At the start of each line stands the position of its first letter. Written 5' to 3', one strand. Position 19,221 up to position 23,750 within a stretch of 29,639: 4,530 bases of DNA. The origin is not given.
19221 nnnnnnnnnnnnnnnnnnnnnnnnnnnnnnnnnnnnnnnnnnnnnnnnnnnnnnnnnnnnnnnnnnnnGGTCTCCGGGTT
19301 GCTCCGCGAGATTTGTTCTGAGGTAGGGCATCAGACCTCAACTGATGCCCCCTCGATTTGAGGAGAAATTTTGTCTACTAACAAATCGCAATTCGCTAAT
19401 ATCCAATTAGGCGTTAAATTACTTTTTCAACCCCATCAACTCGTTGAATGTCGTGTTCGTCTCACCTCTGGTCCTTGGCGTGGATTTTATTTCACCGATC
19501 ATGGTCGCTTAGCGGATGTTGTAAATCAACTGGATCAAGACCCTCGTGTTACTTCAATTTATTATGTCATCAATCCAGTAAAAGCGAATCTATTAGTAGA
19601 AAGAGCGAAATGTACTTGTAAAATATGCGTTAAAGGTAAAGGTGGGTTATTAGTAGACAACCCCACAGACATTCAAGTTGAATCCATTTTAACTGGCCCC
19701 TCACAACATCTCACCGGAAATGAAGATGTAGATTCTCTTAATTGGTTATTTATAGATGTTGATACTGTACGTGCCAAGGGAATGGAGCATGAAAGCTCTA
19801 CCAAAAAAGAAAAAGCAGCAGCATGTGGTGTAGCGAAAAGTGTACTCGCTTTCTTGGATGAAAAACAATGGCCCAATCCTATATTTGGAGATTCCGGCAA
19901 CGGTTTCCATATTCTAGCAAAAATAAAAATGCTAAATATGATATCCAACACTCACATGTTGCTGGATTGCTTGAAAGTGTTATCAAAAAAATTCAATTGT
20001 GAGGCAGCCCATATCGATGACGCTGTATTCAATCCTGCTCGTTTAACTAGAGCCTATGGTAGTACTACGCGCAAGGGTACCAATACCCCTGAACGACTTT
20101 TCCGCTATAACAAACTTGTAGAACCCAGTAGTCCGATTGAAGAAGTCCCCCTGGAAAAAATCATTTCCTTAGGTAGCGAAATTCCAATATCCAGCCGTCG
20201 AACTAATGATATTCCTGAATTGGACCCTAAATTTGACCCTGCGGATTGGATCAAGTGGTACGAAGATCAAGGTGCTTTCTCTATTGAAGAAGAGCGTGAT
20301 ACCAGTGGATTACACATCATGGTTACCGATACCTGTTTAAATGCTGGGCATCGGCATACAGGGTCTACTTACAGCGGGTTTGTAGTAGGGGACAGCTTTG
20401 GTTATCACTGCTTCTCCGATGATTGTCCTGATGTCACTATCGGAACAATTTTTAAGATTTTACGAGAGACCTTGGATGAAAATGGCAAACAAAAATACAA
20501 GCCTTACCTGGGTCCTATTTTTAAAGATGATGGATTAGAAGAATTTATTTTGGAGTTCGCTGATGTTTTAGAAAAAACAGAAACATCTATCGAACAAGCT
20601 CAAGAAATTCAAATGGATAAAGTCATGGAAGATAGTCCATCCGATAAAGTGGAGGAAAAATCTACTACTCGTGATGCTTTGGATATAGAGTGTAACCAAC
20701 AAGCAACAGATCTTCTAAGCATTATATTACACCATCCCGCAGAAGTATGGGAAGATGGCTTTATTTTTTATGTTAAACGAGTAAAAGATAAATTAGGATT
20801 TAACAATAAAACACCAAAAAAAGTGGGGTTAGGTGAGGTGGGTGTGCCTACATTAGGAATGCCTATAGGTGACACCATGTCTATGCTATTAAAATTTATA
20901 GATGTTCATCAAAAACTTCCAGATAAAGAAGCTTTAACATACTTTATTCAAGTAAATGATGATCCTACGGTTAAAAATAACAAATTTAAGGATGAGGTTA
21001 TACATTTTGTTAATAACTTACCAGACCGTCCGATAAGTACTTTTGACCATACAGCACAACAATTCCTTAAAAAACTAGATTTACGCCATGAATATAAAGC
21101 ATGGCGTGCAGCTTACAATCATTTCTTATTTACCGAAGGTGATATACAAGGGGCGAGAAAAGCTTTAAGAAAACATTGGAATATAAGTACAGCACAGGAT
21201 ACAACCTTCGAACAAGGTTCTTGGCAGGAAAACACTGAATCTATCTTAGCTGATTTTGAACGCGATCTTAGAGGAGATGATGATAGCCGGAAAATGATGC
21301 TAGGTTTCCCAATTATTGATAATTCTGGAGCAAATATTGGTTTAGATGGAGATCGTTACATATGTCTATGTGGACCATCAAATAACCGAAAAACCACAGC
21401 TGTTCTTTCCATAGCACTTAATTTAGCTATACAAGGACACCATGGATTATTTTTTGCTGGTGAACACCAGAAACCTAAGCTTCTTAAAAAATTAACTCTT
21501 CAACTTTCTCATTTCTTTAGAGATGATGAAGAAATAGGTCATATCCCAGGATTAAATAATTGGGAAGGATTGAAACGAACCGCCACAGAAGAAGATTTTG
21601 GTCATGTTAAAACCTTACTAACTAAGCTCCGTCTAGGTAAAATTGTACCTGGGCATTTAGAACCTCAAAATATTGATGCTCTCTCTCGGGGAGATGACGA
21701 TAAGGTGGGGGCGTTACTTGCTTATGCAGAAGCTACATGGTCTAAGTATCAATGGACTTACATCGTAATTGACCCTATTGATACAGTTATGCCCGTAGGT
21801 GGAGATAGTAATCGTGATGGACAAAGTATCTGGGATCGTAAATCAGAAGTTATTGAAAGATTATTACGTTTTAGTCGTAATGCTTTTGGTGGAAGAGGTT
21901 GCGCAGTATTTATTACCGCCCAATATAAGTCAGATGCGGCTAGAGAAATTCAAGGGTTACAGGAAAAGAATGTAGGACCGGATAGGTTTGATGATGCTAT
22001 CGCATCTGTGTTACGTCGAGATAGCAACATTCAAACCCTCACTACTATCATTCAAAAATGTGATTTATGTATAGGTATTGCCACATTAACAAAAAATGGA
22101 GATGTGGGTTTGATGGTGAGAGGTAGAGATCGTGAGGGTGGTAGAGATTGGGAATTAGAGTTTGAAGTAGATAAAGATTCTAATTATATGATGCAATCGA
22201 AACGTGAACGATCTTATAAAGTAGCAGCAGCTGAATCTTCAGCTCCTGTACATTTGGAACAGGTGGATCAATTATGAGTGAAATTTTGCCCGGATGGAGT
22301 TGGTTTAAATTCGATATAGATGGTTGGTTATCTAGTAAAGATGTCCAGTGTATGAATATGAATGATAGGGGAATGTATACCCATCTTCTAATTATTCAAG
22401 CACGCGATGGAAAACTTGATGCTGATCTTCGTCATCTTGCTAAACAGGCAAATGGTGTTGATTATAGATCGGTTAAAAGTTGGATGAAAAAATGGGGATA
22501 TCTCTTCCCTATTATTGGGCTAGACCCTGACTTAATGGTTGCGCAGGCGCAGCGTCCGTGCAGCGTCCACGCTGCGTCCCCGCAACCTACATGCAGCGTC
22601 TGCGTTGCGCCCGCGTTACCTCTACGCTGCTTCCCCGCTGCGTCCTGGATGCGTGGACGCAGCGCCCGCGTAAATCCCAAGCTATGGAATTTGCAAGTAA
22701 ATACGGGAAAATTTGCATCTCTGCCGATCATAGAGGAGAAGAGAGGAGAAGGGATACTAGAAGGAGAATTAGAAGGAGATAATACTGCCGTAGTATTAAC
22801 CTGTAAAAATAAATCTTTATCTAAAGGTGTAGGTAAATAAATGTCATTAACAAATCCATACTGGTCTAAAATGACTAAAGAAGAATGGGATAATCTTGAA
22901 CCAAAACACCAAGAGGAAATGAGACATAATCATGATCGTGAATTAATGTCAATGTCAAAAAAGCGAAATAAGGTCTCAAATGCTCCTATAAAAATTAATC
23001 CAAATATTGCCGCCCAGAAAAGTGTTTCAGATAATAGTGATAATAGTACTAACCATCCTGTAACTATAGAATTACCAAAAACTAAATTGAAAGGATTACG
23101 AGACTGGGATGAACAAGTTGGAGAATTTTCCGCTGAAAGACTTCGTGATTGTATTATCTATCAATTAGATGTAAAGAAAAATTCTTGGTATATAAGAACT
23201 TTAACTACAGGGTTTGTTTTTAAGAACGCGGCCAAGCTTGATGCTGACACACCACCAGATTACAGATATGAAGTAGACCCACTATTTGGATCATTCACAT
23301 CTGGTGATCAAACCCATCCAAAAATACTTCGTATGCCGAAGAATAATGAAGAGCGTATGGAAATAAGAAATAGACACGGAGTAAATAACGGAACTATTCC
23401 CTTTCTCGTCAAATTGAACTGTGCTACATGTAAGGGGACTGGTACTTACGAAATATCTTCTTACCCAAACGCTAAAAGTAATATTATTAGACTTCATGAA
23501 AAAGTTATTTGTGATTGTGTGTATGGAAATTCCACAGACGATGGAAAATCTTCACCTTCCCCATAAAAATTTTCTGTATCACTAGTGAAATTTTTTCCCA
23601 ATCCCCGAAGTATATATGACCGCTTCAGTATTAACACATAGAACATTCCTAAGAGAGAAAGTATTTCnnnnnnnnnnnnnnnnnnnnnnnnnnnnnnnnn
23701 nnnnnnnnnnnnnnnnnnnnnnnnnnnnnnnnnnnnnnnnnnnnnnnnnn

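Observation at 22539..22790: Candidate iteron-type replication origin embedded in a DUF1376-like gene immediately downstream of the primase-helicase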

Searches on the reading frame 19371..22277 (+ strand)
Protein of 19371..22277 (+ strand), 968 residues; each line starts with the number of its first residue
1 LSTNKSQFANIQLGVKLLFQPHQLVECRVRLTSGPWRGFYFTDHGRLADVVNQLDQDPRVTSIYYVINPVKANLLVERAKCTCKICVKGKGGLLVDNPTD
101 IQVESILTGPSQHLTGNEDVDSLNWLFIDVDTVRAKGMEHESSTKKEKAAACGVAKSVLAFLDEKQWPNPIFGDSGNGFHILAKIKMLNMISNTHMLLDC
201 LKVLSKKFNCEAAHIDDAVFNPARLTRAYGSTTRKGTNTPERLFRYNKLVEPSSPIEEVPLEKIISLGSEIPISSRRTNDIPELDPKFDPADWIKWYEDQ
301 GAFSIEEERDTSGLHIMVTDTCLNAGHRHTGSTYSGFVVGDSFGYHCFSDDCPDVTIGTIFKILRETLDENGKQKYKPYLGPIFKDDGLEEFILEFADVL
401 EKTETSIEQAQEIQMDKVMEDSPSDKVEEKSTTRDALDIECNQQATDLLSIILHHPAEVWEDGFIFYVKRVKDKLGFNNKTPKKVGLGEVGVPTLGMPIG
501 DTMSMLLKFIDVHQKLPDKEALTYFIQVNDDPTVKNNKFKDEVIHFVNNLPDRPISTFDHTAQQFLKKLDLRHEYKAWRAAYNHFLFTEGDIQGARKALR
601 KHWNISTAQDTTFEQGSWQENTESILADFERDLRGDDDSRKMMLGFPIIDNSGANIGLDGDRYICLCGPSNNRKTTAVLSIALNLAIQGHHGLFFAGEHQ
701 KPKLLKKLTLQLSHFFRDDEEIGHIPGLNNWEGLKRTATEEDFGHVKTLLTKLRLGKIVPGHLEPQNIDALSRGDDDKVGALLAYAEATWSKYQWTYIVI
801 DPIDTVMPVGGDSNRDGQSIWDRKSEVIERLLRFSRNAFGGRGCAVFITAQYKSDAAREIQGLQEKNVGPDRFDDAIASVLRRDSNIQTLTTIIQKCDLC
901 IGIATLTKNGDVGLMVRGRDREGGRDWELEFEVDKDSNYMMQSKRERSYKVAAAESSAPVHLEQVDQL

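Call 4: search_protein_families(library=pfam, proteins=[window:19371-22277:+], max_evalue=0.01)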
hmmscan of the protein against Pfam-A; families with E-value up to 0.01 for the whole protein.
window:19371-22277:+ (968 aa): 0 families

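Call 7: search_protein_families(library=phrogs, proteins=[window:19371-22277:+], max_evalue=0.01)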
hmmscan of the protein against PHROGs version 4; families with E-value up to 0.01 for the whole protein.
window:19371-22277:+ (968 aa): 1 family
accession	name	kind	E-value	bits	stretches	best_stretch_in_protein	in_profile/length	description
phrog_19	-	DNA, RNA and nucleotide metabolism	1.5e-07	31.7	1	506-721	202-408/621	DnaB-like replicative helicase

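Call 41: search_dna_similar(query=window:19371-22274:+, collection=phages, mode=protein, max_rows=15)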
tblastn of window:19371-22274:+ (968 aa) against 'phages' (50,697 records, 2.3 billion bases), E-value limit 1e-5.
Records with a match: 2; places in all: 2; records where one place covers at least 80% of the query: 0.
Best place of each record, by identity: <60% 2.
By first word of the organism name: Bacteriophage 1; Bacteroides 1.
By host as written in the record: - 1; Bacteroides uniformis MB20-41 1.
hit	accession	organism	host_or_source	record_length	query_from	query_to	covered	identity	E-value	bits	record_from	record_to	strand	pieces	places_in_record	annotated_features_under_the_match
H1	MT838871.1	Bacteriophage sp.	human fecal samples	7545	3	352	36%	26.7%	1e-26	124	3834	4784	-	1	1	record has no annotation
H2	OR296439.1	Bacteroides phage C3_41T2LP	Bacteroides uniformis MB20-41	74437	23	356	35%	26.7%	7e-21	105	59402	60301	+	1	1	DNA directed DNA polymerase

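Call 111: search_solved_structures(query=window:19371-22274:+, max_evalue=0.01)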
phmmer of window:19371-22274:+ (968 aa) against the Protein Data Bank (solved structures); distinct sequences matched with E-value up to 0.01: 0.

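Call 112: search_protein_families(library=ncbifam, proteins=[window:19371-22274:+], max_evalue=0.01)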
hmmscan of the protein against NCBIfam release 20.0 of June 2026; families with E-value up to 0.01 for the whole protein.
window:19371-22274:+ (968 aa): 0 families

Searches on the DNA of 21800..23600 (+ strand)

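Call 6: search_dna_similar(query=window:21800-23600:+, collection=phages, mode=distant)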
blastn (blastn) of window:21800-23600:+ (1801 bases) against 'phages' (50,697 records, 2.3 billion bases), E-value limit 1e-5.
No match.

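Call 96: search_rna_families(source=window, start=22400, end=22900, threshold=evalue, max_evalue=1)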
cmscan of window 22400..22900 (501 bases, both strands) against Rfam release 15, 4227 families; matches with E-value up to 1: 0.
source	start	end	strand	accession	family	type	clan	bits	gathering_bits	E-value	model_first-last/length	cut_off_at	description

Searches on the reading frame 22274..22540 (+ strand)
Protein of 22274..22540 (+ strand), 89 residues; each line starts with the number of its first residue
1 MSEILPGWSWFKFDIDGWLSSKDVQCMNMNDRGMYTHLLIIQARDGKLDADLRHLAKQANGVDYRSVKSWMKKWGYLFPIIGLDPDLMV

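Call 10: search_protein_families(library=pfam, proteins=[window:22274-22540:+], max_evalue=10)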
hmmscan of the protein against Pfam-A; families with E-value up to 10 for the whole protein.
window:22274-22540:+ (89 aa): 2 families
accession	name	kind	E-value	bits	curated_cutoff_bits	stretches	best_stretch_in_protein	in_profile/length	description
PF08831.15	MHCassoc_trimer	-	0.0015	19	25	1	46-78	25-56/69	Class II MHC-associated invariant chain trimerisation domain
PF07120.17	DUF1376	-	0.0097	16.7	30.1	1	10-59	2-50/86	Protein of unknown function (DUF1376)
